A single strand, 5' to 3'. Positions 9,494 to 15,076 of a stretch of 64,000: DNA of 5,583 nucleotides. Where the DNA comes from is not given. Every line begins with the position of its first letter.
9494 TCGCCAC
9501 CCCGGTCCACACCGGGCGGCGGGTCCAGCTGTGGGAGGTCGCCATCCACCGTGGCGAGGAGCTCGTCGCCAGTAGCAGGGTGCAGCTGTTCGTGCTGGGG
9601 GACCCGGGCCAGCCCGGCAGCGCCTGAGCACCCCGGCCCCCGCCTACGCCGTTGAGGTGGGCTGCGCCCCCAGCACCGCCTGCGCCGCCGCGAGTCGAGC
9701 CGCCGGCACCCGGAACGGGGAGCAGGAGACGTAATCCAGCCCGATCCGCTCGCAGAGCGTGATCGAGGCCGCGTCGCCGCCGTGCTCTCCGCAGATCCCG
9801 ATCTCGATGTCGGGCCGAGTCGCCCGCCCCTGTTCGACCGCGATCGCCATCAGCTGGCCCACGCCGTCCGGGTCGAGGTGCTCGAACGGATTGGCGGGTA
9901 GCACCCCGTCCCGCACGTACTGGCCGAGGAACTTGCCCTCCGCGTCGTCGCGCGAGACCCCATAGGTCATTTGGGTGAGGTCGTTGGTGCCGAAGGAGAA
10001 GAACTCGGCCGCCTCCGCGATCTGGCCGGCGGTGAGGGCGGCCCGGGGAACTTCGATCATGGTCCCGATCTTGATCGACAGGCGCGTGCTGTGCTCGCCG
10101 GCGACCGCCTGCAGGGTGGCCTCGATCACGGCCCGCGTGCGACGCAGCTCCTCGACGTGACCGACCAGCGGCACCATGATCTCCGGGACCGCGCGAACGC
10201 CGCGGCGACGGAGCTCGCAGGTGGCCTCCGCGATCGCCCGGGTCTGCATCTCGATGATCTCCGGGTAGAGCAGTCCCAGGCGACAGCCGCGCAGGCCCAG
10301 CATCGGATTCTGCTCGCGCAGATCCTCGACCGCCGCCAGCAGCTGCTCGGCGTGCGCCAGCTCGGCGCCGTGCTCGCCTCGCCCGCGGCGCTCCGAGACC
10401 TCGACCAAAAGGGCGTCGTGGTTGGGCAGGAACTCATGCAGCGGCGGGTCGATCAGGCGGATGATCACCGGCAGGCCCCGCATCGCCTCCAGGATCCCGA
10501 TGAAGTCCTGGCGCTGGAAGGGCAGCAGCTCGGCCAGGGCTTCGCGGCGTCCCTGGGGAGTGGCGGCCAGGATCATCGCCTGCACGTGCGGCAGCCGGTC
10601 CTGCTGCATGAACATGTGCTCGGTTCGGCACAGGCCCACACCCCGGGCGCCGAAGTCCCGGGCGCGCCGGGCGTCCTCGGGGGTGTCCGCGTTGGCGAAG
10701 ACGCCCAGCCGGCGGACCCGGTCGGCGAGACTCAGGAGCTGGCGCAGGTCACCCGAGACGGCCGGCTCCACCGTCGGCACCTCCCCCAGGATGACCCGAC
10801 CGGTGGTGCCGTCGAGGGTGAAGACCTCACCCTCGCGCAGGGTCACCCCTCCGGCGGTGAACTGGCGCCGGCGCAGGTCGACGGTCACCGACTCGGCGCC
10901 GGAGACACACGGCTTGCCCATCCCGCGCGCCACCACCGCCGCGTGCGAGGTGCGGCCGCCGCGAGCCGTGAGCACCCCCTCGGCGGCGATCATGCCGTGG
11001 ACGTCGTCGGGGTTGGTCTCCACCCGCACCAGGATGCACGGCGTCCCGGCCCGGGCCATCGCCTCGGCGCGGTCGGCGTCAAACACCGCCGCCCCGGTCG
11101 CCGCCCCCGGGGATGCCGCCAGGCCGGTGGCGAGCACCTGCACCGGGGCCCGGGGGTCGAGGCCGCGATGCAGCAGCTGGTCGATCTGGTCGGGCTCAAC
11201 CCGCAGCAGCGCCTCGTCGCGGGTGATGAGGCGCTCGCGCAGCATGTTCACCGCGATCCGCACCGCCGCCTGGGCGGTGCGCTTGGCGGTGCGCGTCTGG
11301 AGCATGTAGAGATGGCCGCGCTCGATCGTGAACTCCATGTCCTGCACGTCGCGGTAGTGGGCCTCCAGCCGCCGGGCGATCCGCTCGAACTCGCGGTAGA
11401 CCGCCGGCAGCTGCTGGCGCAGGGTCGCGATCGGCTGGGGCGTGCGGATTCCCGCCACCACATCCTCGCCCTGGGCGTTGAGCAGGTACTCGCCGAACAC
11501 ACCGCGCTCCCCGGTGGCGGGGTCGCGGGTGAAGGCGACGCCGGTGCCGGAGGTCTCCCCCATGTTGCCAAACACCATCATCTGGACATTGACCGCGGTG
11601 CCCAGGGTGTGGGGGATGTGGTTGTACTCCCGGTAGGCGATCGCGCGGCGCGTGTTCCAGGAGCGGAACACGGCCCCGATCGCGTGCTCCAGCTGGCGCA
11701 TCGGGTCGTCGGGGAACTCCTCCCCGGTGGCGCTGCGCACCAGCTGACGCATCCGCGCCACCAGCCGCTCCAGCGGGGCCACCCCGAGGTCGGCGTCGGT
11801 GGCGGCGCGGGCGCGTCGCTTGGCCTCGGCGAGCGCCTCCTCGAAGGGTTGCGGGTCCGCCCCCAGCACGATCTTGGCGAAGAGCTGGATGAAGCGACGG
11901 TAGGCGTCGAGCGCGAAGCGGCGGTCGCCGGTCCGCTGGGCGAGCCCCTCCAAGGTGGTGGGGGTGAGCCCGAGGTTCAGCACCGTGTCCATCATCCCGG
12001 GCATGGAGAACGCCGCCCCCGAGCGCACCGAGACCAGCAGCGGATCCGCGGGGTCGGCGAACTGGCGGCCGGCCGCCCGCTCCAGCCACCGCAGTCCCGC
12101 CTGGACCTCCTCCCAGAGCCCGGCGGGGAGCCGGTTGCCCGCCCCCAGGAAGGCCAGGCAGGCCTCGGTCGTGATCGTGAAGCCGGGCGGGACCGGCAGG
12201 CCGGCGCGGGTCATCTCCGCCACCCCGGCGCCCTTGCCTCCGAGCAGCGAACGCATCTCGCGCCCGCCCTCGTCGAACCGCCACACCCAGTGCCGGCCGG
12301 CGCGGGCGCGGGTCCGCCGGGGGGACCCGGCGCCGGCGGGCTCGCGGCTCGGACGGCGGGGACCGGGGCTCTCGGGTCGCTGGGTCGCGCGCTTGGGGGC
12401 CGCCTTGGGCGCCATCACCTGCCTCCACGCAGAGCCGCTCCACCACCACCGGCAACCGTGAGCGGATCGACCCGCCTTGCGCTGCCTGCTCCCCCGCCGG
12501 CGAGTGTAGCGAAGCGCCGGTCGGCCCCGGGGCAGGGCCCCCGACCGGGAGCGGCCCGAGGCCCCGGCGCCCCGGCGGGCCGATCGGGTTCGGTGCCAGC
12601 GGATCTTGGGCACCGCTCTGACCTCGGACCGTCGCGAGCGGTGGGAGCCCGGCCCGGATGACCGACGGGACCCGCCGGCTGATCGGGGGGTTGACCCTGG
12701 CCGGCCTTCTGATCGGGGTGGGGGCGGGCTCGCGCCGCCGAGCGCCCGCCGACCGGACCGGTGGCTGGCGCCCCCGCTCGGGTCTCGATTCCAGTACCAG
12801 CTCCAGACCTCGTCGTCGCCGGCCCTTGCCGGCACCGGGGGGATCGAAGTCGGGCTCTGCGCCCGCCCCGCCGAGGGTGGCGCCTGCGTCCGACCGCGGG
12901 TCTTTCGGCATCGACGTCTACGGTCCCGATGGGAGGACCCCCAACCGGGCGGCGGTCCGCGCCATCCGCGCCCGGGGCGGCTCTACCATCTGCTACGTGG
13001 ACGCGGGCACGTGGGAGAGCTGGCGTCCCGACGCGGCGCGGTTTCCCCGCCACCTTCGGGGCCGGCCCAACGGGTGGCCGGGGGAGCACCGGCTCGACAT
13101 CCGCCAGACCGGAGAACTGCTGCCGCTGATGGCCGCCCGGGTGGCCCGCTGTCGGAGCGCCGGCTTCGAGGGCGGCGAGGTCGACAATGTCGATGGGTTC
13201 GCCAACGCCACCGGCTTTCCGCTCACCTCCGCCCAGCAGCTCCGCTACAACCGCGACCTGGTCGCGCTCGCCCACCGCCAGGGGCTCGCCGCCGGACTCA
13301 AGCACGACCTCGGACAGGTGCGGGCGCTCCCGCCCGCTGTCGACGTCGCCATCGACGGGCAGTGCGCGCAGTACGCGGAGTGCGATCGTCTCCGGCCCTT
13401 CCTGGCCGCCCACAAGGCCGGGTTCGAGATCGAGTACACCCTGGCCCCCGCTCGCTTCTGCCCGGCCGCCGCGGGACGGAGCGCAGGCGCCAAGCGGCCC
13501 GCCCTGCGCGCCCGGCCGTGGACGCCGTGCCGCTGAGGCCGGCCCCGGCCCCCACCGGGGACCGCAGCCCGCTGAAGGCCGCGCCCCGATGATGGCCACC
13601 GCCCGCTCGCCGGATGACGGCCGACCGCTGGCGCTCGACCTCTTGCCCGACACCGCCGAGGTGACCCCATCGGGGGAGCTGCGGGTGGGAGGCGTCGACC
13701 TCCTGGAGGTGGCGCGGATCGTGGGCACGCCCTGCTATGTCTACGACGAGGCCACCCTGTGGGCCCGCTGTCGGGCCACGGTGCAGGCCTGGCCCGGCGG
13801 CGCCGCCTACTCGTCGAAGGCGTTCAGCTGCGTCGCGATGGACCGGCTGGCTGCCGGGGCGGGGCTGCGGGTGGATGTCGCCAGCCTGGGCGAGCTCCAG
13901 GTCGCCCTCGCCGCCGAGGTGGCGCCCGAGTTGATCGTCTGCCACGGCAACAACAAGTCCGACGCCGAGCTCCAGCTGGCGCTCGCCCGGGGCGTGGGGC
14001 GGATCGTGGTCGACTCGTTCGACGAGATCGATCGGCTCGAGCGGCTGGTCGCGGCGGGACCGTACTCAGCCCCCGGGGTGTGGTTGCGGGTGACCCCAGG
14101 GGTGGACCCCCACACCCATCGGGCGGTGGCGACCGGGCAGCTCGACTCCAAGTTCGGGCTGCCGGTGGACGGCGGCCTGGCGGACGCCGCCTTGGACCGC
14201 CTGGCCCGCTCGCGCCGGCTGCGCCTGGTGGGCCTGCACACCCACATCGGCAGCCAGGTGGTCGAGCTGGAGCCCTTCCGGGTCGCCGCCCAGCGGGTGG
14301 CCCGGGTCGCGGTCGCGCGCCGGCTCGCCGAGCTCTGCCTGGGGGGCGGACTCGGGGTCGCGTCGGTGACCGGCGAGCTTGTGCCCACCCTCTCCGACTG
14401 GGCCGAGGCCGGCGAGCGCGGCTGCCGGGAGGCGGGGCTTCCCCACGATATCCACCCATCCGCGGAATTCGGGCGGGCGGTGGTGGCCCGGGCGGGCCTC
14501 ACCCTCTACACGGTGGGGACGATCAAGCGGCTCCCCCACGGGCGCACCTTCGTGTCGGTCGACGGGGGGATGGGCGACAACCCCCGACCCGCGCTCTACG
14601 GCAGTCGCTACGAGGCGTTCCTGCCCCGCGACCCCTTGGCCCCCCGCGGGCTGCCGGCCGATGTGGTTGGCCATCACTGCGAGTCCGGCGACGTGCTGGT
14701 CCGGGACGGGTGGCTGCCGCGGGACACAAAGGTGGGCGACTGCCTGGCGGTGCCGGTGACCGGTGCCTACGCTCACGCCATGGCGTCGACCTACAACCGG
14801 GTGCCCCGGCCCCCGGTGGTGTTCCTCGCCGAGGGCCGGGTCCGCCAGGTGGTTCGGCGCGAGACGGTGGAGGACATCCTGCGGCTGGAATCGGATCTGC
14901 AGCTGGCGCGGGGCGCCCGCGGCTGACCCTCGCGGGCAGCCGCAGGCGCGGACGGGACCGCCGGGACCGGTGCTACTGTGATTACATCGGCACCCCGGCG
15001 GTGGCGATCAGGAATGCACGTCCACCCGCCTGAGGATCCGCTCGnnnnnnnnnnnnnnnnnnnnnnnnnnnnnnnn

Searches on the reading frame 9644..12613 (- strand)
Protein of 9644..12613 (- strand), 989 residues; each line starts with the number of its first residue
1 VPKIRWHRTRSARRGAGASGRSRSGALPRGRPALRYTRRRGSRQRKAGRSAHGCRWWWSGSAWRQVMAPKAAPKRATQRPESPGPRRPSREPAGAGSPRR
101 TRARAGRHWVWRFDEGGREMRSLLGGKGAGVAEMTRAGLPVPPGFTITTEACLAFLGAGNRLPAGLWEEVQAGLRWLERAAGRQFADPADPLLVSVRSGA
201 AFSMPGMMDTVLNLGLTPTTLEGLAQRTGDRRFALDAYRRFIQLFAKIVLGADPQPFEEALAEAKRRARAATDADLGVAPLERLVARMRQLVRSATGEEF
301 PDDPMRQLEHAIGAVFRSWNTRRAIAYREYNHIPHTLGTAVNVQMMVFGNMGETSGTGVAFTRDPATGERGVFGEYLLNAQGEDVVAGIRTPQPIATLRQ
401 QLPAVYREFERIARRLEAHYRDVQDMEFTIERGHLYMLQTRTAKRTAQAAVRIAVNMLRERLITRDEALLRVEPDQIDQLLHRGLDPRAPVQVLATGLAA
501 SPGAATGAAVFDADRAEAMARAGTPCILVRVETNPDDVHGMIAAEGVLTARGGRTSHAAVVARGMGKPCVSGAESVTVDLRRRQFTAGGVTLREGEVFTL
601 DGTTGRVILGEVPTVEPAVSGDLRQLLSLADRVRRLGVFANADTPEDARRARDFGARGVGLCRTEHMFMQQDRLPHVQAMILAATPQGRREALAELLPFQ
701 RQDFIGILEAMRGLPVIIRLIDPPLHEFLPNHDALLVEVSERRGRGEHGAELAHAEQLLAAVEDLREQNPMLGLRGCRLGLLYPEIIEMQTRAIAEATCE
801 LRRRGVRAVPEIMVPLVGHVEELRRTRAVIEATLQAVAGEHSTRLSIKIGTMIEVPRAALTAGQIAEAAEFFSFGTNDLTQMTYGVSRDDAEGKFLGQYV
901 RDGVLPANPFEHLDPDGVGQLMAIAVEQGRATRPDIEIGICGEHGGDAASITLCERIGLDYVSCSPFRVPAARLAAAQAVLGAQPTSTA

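Call 56: search_protein_families(library=pfam, max_evalue=0.00001, proteins=[window:9644-12613:-])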
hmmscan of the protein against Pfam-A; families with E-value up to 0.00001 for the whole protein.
window:9644-12613:- (989 aa): 3 families
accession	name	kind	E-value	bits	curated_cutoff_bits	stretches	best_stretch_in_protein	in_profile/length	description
PF02896.24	PEP-utilizers_C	-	1.7e-82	277.3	22.8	1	620-979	4-291/293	PEP-utilising enzyme, PEP-binding domain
PF01326.24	PPDK_N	-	2.4e-51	175.4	27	3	168-406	79-231/328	Pyruvate phosphate dikinase, AMP/ATP-binding domain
PF00391.29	PEP-utilizers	-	2e-23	82.2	23.1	1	525-605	4-72/72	PEP-utilising enzyme, mobile domain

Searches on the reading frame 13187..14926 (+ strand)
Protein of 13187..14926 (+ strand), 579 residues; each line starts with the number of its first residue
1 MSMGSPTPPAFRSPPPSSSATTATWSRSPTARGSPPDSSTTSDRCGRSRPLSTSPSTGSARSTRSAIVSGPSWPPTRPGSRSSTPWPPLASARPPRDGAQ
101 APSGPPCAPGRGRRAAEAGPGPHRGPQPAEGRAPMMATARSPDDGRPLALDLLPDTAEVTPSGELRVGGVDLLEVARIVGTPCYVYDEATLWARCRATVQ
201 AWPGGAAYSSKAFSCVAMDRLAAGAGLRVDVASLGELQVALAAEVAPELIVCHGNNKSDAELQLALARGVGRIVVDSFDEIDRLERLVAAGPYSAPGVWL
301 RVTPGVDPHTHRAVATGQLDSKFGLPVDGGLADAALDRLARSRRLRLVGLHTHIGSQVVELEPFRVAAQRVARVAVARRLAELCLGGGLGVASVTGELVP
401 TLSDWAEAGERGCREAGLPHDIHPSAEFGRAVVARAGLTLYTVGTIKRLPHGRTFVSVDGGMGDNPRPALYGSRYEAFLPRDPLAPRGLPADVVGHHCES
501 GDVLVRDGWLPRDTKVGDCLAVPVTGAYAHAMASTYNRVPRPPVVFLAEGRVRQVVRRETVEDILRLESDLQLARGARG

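Call 56: search_protein_families(library=pfam, max_evalue=0.00001, proteins=[window:13187-14926:+])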
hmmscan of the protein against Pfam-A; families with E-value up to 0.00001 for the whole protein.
window:13187-14926:+ (579 aa): 2 families
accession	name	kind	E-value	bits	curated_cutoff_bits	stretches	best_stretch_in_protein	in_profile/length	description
PF02784.22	Orn_Arg_deC_N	-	8.1e-40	137.2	23.4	1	194-433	7-246/247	Pyridoxal-dependent decarboxylase, pyridoxal binding domain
PF00278.28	Orn_DAP_Arg_deC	-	1.3e-15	57.9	23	1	183-526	1-95/95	Pyridoxal-dependent decarboxylase, C-terminal sheet domain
